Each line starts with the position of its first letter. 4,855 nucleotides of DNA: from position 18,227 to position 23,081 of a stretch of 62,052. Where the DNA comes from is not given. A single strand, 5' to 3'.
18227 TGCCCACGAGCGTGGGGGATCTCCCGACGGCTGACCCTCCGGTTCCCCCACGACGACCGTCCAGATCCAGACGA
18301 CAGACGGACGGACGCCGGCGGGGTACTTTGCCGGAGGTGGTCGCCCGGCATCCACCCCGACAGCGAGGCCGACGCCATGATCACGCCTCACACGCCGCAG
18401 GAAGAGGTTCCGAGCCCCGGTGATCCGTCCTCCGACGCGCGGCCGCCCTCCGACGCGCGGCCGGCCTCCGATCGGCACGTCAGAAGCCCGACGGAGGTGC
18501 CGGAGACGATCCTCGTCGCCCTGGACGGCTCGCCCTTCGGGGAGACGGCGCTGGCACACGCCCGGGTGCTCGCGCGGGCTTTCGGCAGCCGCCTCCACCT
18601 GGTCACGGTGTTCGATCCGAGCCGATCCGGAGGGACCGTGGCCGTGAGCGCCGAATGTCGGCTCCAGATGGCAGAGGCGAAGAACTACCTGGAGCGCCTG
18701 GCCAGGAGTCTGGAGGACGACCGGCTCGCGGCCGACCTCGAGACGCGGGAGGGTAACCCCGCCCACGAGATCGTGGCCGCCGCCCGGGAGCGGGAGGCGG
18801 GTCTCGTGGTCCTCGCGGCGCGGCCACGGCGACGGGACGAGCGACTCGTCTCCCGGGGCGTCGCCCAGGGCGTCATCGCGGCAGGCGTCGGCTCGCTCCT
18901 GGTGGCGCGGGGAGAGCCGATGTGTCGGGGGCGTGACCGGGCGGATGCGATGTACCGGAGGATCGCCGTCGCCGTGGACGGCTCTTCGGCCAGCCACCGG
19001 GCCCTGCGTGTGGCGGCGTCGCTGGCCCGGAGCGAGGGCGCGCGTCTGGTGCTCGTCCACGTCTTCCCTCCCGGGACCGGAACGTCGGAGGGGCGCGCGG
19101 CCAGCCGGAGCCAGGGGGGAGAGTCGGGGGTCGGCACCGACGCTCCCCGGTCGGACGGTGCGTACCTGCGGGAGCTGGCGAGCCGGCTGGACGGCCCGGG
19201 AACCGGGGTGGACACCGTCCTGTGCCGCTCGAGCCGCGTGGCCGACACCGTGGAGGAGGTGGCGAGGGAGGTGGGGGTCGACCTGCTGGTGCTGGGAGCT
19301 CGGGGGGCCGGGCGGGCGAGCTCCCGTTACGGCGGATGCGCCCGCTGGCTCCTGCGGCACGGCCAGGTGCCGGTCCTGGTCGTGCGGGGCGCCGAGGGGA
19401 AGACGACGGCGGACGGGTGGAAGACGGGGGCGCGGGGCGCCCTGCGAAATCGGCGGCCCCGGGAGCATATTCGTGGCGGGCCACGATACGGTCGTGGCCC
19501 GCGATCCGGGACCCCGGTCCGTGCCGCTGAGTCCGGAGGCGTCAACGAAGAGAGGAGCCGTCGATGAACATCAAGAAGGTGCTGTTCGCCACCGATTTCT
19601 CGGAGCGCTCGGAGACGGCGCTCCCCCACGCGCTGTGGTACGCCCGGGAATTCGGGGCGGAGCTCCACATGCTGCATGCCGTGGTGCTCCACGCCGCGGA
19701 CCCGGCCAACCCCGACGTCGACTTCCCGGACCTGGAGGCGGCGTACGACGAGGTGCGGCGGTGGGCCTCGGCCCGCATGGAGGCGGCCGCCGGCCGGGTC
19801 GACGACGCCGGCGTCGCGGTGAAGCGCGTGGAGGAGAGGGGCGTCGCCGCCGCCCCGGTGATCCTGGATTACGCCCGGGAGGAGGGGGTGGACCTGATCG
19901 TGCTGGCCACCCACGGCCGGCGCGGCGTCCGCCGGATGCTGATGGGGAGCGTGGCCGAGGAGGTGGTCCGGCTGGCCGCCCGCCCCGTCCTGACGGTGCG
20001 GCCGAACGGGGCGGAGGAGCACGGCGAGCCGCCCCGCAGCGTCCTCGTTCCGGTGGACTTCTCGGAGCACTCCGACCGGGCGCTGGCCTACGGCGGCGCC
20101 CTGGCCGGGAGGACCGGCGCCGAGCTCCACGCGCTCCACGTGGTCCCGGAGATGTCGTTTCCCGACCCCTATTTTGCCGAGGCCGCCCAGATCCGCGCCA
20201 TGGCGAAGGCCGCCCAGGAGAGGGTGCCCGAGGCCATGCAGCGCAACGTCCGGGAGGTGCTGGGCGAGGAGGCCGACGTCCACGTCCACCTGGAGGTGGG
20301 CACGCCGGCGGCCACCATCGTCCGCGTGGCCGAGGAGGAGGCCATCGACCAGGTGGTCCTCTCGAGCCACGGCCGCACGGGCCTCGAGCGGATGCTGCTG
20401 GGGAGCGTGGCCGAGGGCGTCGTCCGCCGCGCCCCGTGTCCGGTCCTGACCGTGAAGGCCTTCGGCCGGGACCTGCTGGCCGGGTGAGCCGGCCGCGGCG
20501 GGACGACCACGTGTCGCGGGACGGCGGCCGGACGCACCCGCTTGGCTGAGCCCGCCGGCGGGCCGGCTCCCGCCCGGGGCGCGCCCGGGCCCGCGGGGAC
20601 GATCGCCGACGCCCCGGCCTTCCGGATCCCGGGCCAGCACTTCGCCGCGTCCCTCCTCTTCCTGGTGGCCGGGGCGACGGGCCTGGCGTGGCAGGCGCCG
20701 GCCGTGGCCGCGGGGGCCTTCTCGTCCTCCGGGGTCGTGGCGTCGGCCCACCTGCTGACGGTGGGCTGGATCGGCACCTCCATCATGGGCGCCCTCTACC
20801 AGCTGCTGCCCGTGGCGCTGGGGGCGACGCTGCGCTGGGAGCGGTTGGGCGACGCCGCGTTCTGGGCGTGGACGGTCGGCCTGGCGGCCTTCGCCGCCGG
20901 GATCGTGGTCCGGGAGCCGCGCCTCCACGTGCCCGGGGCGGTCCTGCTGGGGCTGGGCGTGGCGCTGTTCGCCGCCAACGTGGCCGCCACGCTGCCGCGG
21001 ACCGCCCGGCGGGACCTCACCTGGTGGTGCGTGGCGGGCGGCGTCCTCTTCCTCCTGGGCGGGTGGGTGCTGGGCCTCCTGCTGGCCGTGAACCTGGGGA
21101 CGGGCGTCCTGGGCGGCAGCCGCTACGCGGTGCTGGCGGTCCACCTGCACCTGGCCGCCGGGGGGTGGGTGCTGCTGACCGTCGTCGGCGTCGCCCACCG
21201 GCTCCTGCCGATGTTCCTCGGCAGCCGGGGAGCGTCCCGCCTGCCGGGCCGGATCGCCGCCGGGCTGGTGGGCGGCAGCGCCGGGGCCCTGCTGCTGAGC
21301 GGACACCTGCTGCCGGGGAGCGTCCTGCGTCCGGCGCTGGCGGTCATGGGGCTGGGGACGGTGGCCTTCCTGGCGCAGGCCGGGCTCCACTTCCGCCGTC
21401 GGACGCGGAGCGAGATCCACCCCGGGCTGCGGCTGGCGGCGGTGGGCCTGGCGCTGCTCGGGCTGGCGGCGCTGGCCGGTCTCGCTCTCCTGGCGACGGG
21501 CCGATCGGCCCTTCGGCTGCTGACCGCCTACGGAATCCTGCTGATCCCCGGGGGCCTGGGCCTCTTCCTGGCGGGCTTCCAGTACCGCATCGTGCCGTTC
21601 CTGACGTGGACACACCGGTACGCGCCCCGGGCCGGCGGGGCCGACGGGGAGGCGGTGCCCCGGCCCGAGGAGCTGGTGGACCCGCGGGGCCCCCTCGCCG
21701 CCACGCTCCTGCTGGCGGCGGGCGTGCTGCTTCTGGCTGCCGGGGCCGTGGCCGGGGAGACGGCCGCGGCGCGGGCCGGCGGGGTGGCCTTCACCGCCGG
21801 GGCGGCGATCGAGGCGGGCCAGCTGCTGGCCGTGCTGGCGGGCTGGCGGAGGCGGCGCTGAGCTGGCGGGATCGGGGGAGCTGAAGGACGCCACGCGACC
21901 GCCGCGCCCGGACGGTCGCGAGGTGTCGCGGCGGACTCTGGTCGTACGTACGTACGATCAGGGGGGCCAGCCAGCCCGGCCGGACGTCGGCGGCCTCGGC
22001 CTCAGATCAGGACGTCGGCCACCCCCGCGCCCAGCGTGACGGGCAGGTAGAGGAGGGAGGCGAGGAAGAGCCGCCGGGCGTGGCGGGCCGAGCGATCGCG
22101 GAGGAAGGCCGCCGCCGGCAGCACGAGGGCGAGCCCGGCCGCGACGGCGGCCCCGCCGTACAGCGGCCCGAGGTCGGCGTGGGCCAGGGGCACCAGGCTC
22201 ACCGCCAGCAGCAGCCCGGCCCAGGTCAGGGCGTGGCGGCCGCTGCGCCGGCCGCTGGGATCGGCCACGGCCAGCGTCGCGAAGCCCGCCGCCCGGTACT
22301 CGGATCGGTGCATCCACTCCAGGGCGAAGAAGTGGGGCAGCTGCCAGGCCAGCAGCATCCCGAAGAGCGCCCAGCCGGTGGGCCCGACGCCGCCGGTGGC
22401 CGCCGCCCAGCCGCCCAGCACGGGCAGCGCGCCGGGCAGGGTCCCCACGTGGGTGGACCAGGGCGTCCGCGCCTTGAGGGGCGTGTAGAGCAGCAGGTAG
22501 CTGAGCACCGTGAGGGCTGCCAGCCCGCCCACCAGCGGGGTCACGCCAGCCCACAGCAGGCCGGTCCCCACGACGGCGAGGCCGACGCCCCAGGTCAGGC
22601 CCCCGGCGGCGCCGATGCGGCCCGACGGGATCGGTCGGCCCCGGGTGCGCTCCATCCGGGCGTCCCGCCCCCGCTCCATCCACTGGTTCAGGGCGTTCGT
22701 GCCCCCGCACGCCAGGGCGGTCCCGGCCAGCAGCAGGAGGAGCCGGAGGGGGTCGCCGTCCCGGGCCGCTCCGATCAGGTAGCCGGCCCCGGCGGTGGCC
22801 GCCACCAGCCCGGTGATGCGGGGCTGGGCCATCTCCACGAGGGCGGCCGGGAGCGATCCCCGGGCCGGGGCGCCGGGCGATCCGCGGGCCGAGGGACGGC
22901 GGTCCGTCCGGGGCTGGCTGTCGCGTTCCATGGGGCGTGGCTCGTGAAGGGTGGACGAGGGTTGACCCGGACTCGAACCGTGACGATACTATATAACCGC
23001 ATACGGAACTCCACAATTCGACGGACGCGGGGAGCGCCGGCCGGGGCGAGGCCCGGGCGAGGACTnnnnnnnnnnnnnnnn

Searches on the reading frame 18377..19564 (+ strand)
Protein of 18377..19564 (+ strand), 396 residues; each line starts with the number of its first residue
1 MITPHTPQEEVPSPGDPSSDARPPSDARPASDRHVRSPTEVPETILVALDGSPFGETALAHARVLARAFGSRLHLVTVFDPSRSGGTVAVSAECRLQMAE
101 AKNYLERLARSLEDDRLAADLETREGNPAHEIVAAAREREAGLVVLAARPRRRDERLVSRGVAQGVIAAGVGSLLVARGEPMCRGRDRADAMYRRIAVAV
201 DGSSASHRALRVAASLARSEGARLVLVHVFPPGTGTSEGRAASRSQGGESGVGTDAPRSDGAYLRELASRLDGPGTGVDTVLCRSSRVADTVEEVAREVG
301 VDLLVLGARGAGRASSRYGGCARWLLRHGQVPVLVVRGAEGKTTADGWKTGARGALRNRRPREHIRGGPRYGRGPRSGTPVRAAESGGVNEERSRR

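Call 13: search_protein_families(library=pfam, proteins=[window:18377-19564:+], max_evalue=0.01)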
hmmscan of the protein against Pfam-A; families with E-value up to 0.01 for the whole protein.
window:18377-19564:+ (396 aa): 3 families
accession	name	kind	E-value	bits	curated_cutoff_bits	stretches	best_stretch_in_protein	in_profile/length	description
PF00582.32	Usp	-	4.9e-42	144.2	24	2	192-337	1-141/141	Universal stress protein family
PF00875.24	DNA_photolyase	-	0.0004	20.8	26.6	0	57-156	15-104/164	DNA photolyase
PF01078.27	Mg_chelatase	-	0.00098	19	20.3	1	67-121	144-197/207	Magnesium chelatase, subunit ChlI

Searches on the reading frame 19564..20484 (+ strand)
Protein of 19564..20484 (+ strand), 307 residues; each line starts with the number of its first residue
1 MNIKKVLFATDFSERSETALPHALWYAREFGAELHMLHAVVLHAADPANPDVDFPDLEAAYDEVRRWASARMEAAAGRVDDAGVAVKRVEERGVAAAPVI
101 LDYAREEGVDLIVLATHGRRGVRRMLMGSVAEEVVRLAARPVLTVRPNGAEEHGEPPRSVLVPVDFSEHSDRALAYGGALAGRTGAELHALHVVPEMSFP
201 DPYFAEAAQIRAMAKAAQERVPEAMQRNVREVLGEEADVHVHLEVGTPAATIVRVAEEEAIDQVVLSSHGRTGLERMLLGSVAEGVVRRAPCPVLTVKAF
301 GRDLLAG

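Call 13: search_protein_families(library=pfam, proteins=[window:19564-20484:+], max_evalue=0.01)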
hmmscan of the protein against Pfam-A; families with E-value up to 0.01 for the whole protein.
window:19564-20484:+ (307 aa): 1 family
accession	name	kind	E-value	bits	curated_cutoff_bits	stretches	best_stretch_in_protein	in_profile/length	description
PF00582.32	Usp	-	9.4e-67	224.4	24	2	158-298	3-141/141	Universal stress protein family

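Call 79: search_protein_families(library=ncbifam, proteins=[window:19564-20484:+], max_evalue=0.00001)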
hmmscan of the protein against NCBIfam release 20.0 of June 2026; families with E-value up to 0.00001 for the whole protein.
window:19564-20484:+ (307 aa): 3 families
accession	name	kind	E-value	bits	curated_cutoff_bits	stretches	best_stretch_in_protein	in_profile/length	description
NF011581.0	PRK15005.1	equivalog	2.7e-20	73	166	1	158-298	3-144/144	universal stress protein UspF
NF008380.0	PRK11175.1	equivalog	6.8e-17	61.4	227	2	239-299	241-301/313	universal stress protein UspE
NF012000.0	PRK15456.1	equivalog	4.8e-13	49.3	189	1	159-298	4-142/142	universal stress protein UspG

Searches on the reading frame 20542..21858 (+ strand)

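Call 15: search_protein_families(library=pfam, proteins=[window:20542-21858:+], max_evalue=0.001)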
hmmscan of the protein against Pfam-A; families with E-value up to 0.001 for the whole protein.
window:20542-21858:+ (439 aa): 1 family
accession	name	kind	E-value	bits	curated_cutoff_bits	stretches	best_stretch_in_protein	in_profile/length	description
PF00115.25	COX1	-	8.5e-11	41.8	34.8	1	34-119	312-396/436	Cytochrome C and Quinol oxidase polypeptide I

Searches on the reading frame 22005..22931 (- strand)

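Call 15: search_protein_families(library=pfam, proteins=[window:22005-22931:-], max_evalue=0.001)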
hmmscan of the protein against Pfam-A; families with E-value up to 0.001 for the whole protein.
window:22005-22931:- (309 aa): 1 family
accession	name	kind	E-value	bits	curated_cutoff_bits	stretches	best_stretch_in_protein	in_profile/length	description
PF01040.23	UbiA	-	1.4e-49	169.1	34.2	1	45-291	3-248/250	UbiA prenyltransferase family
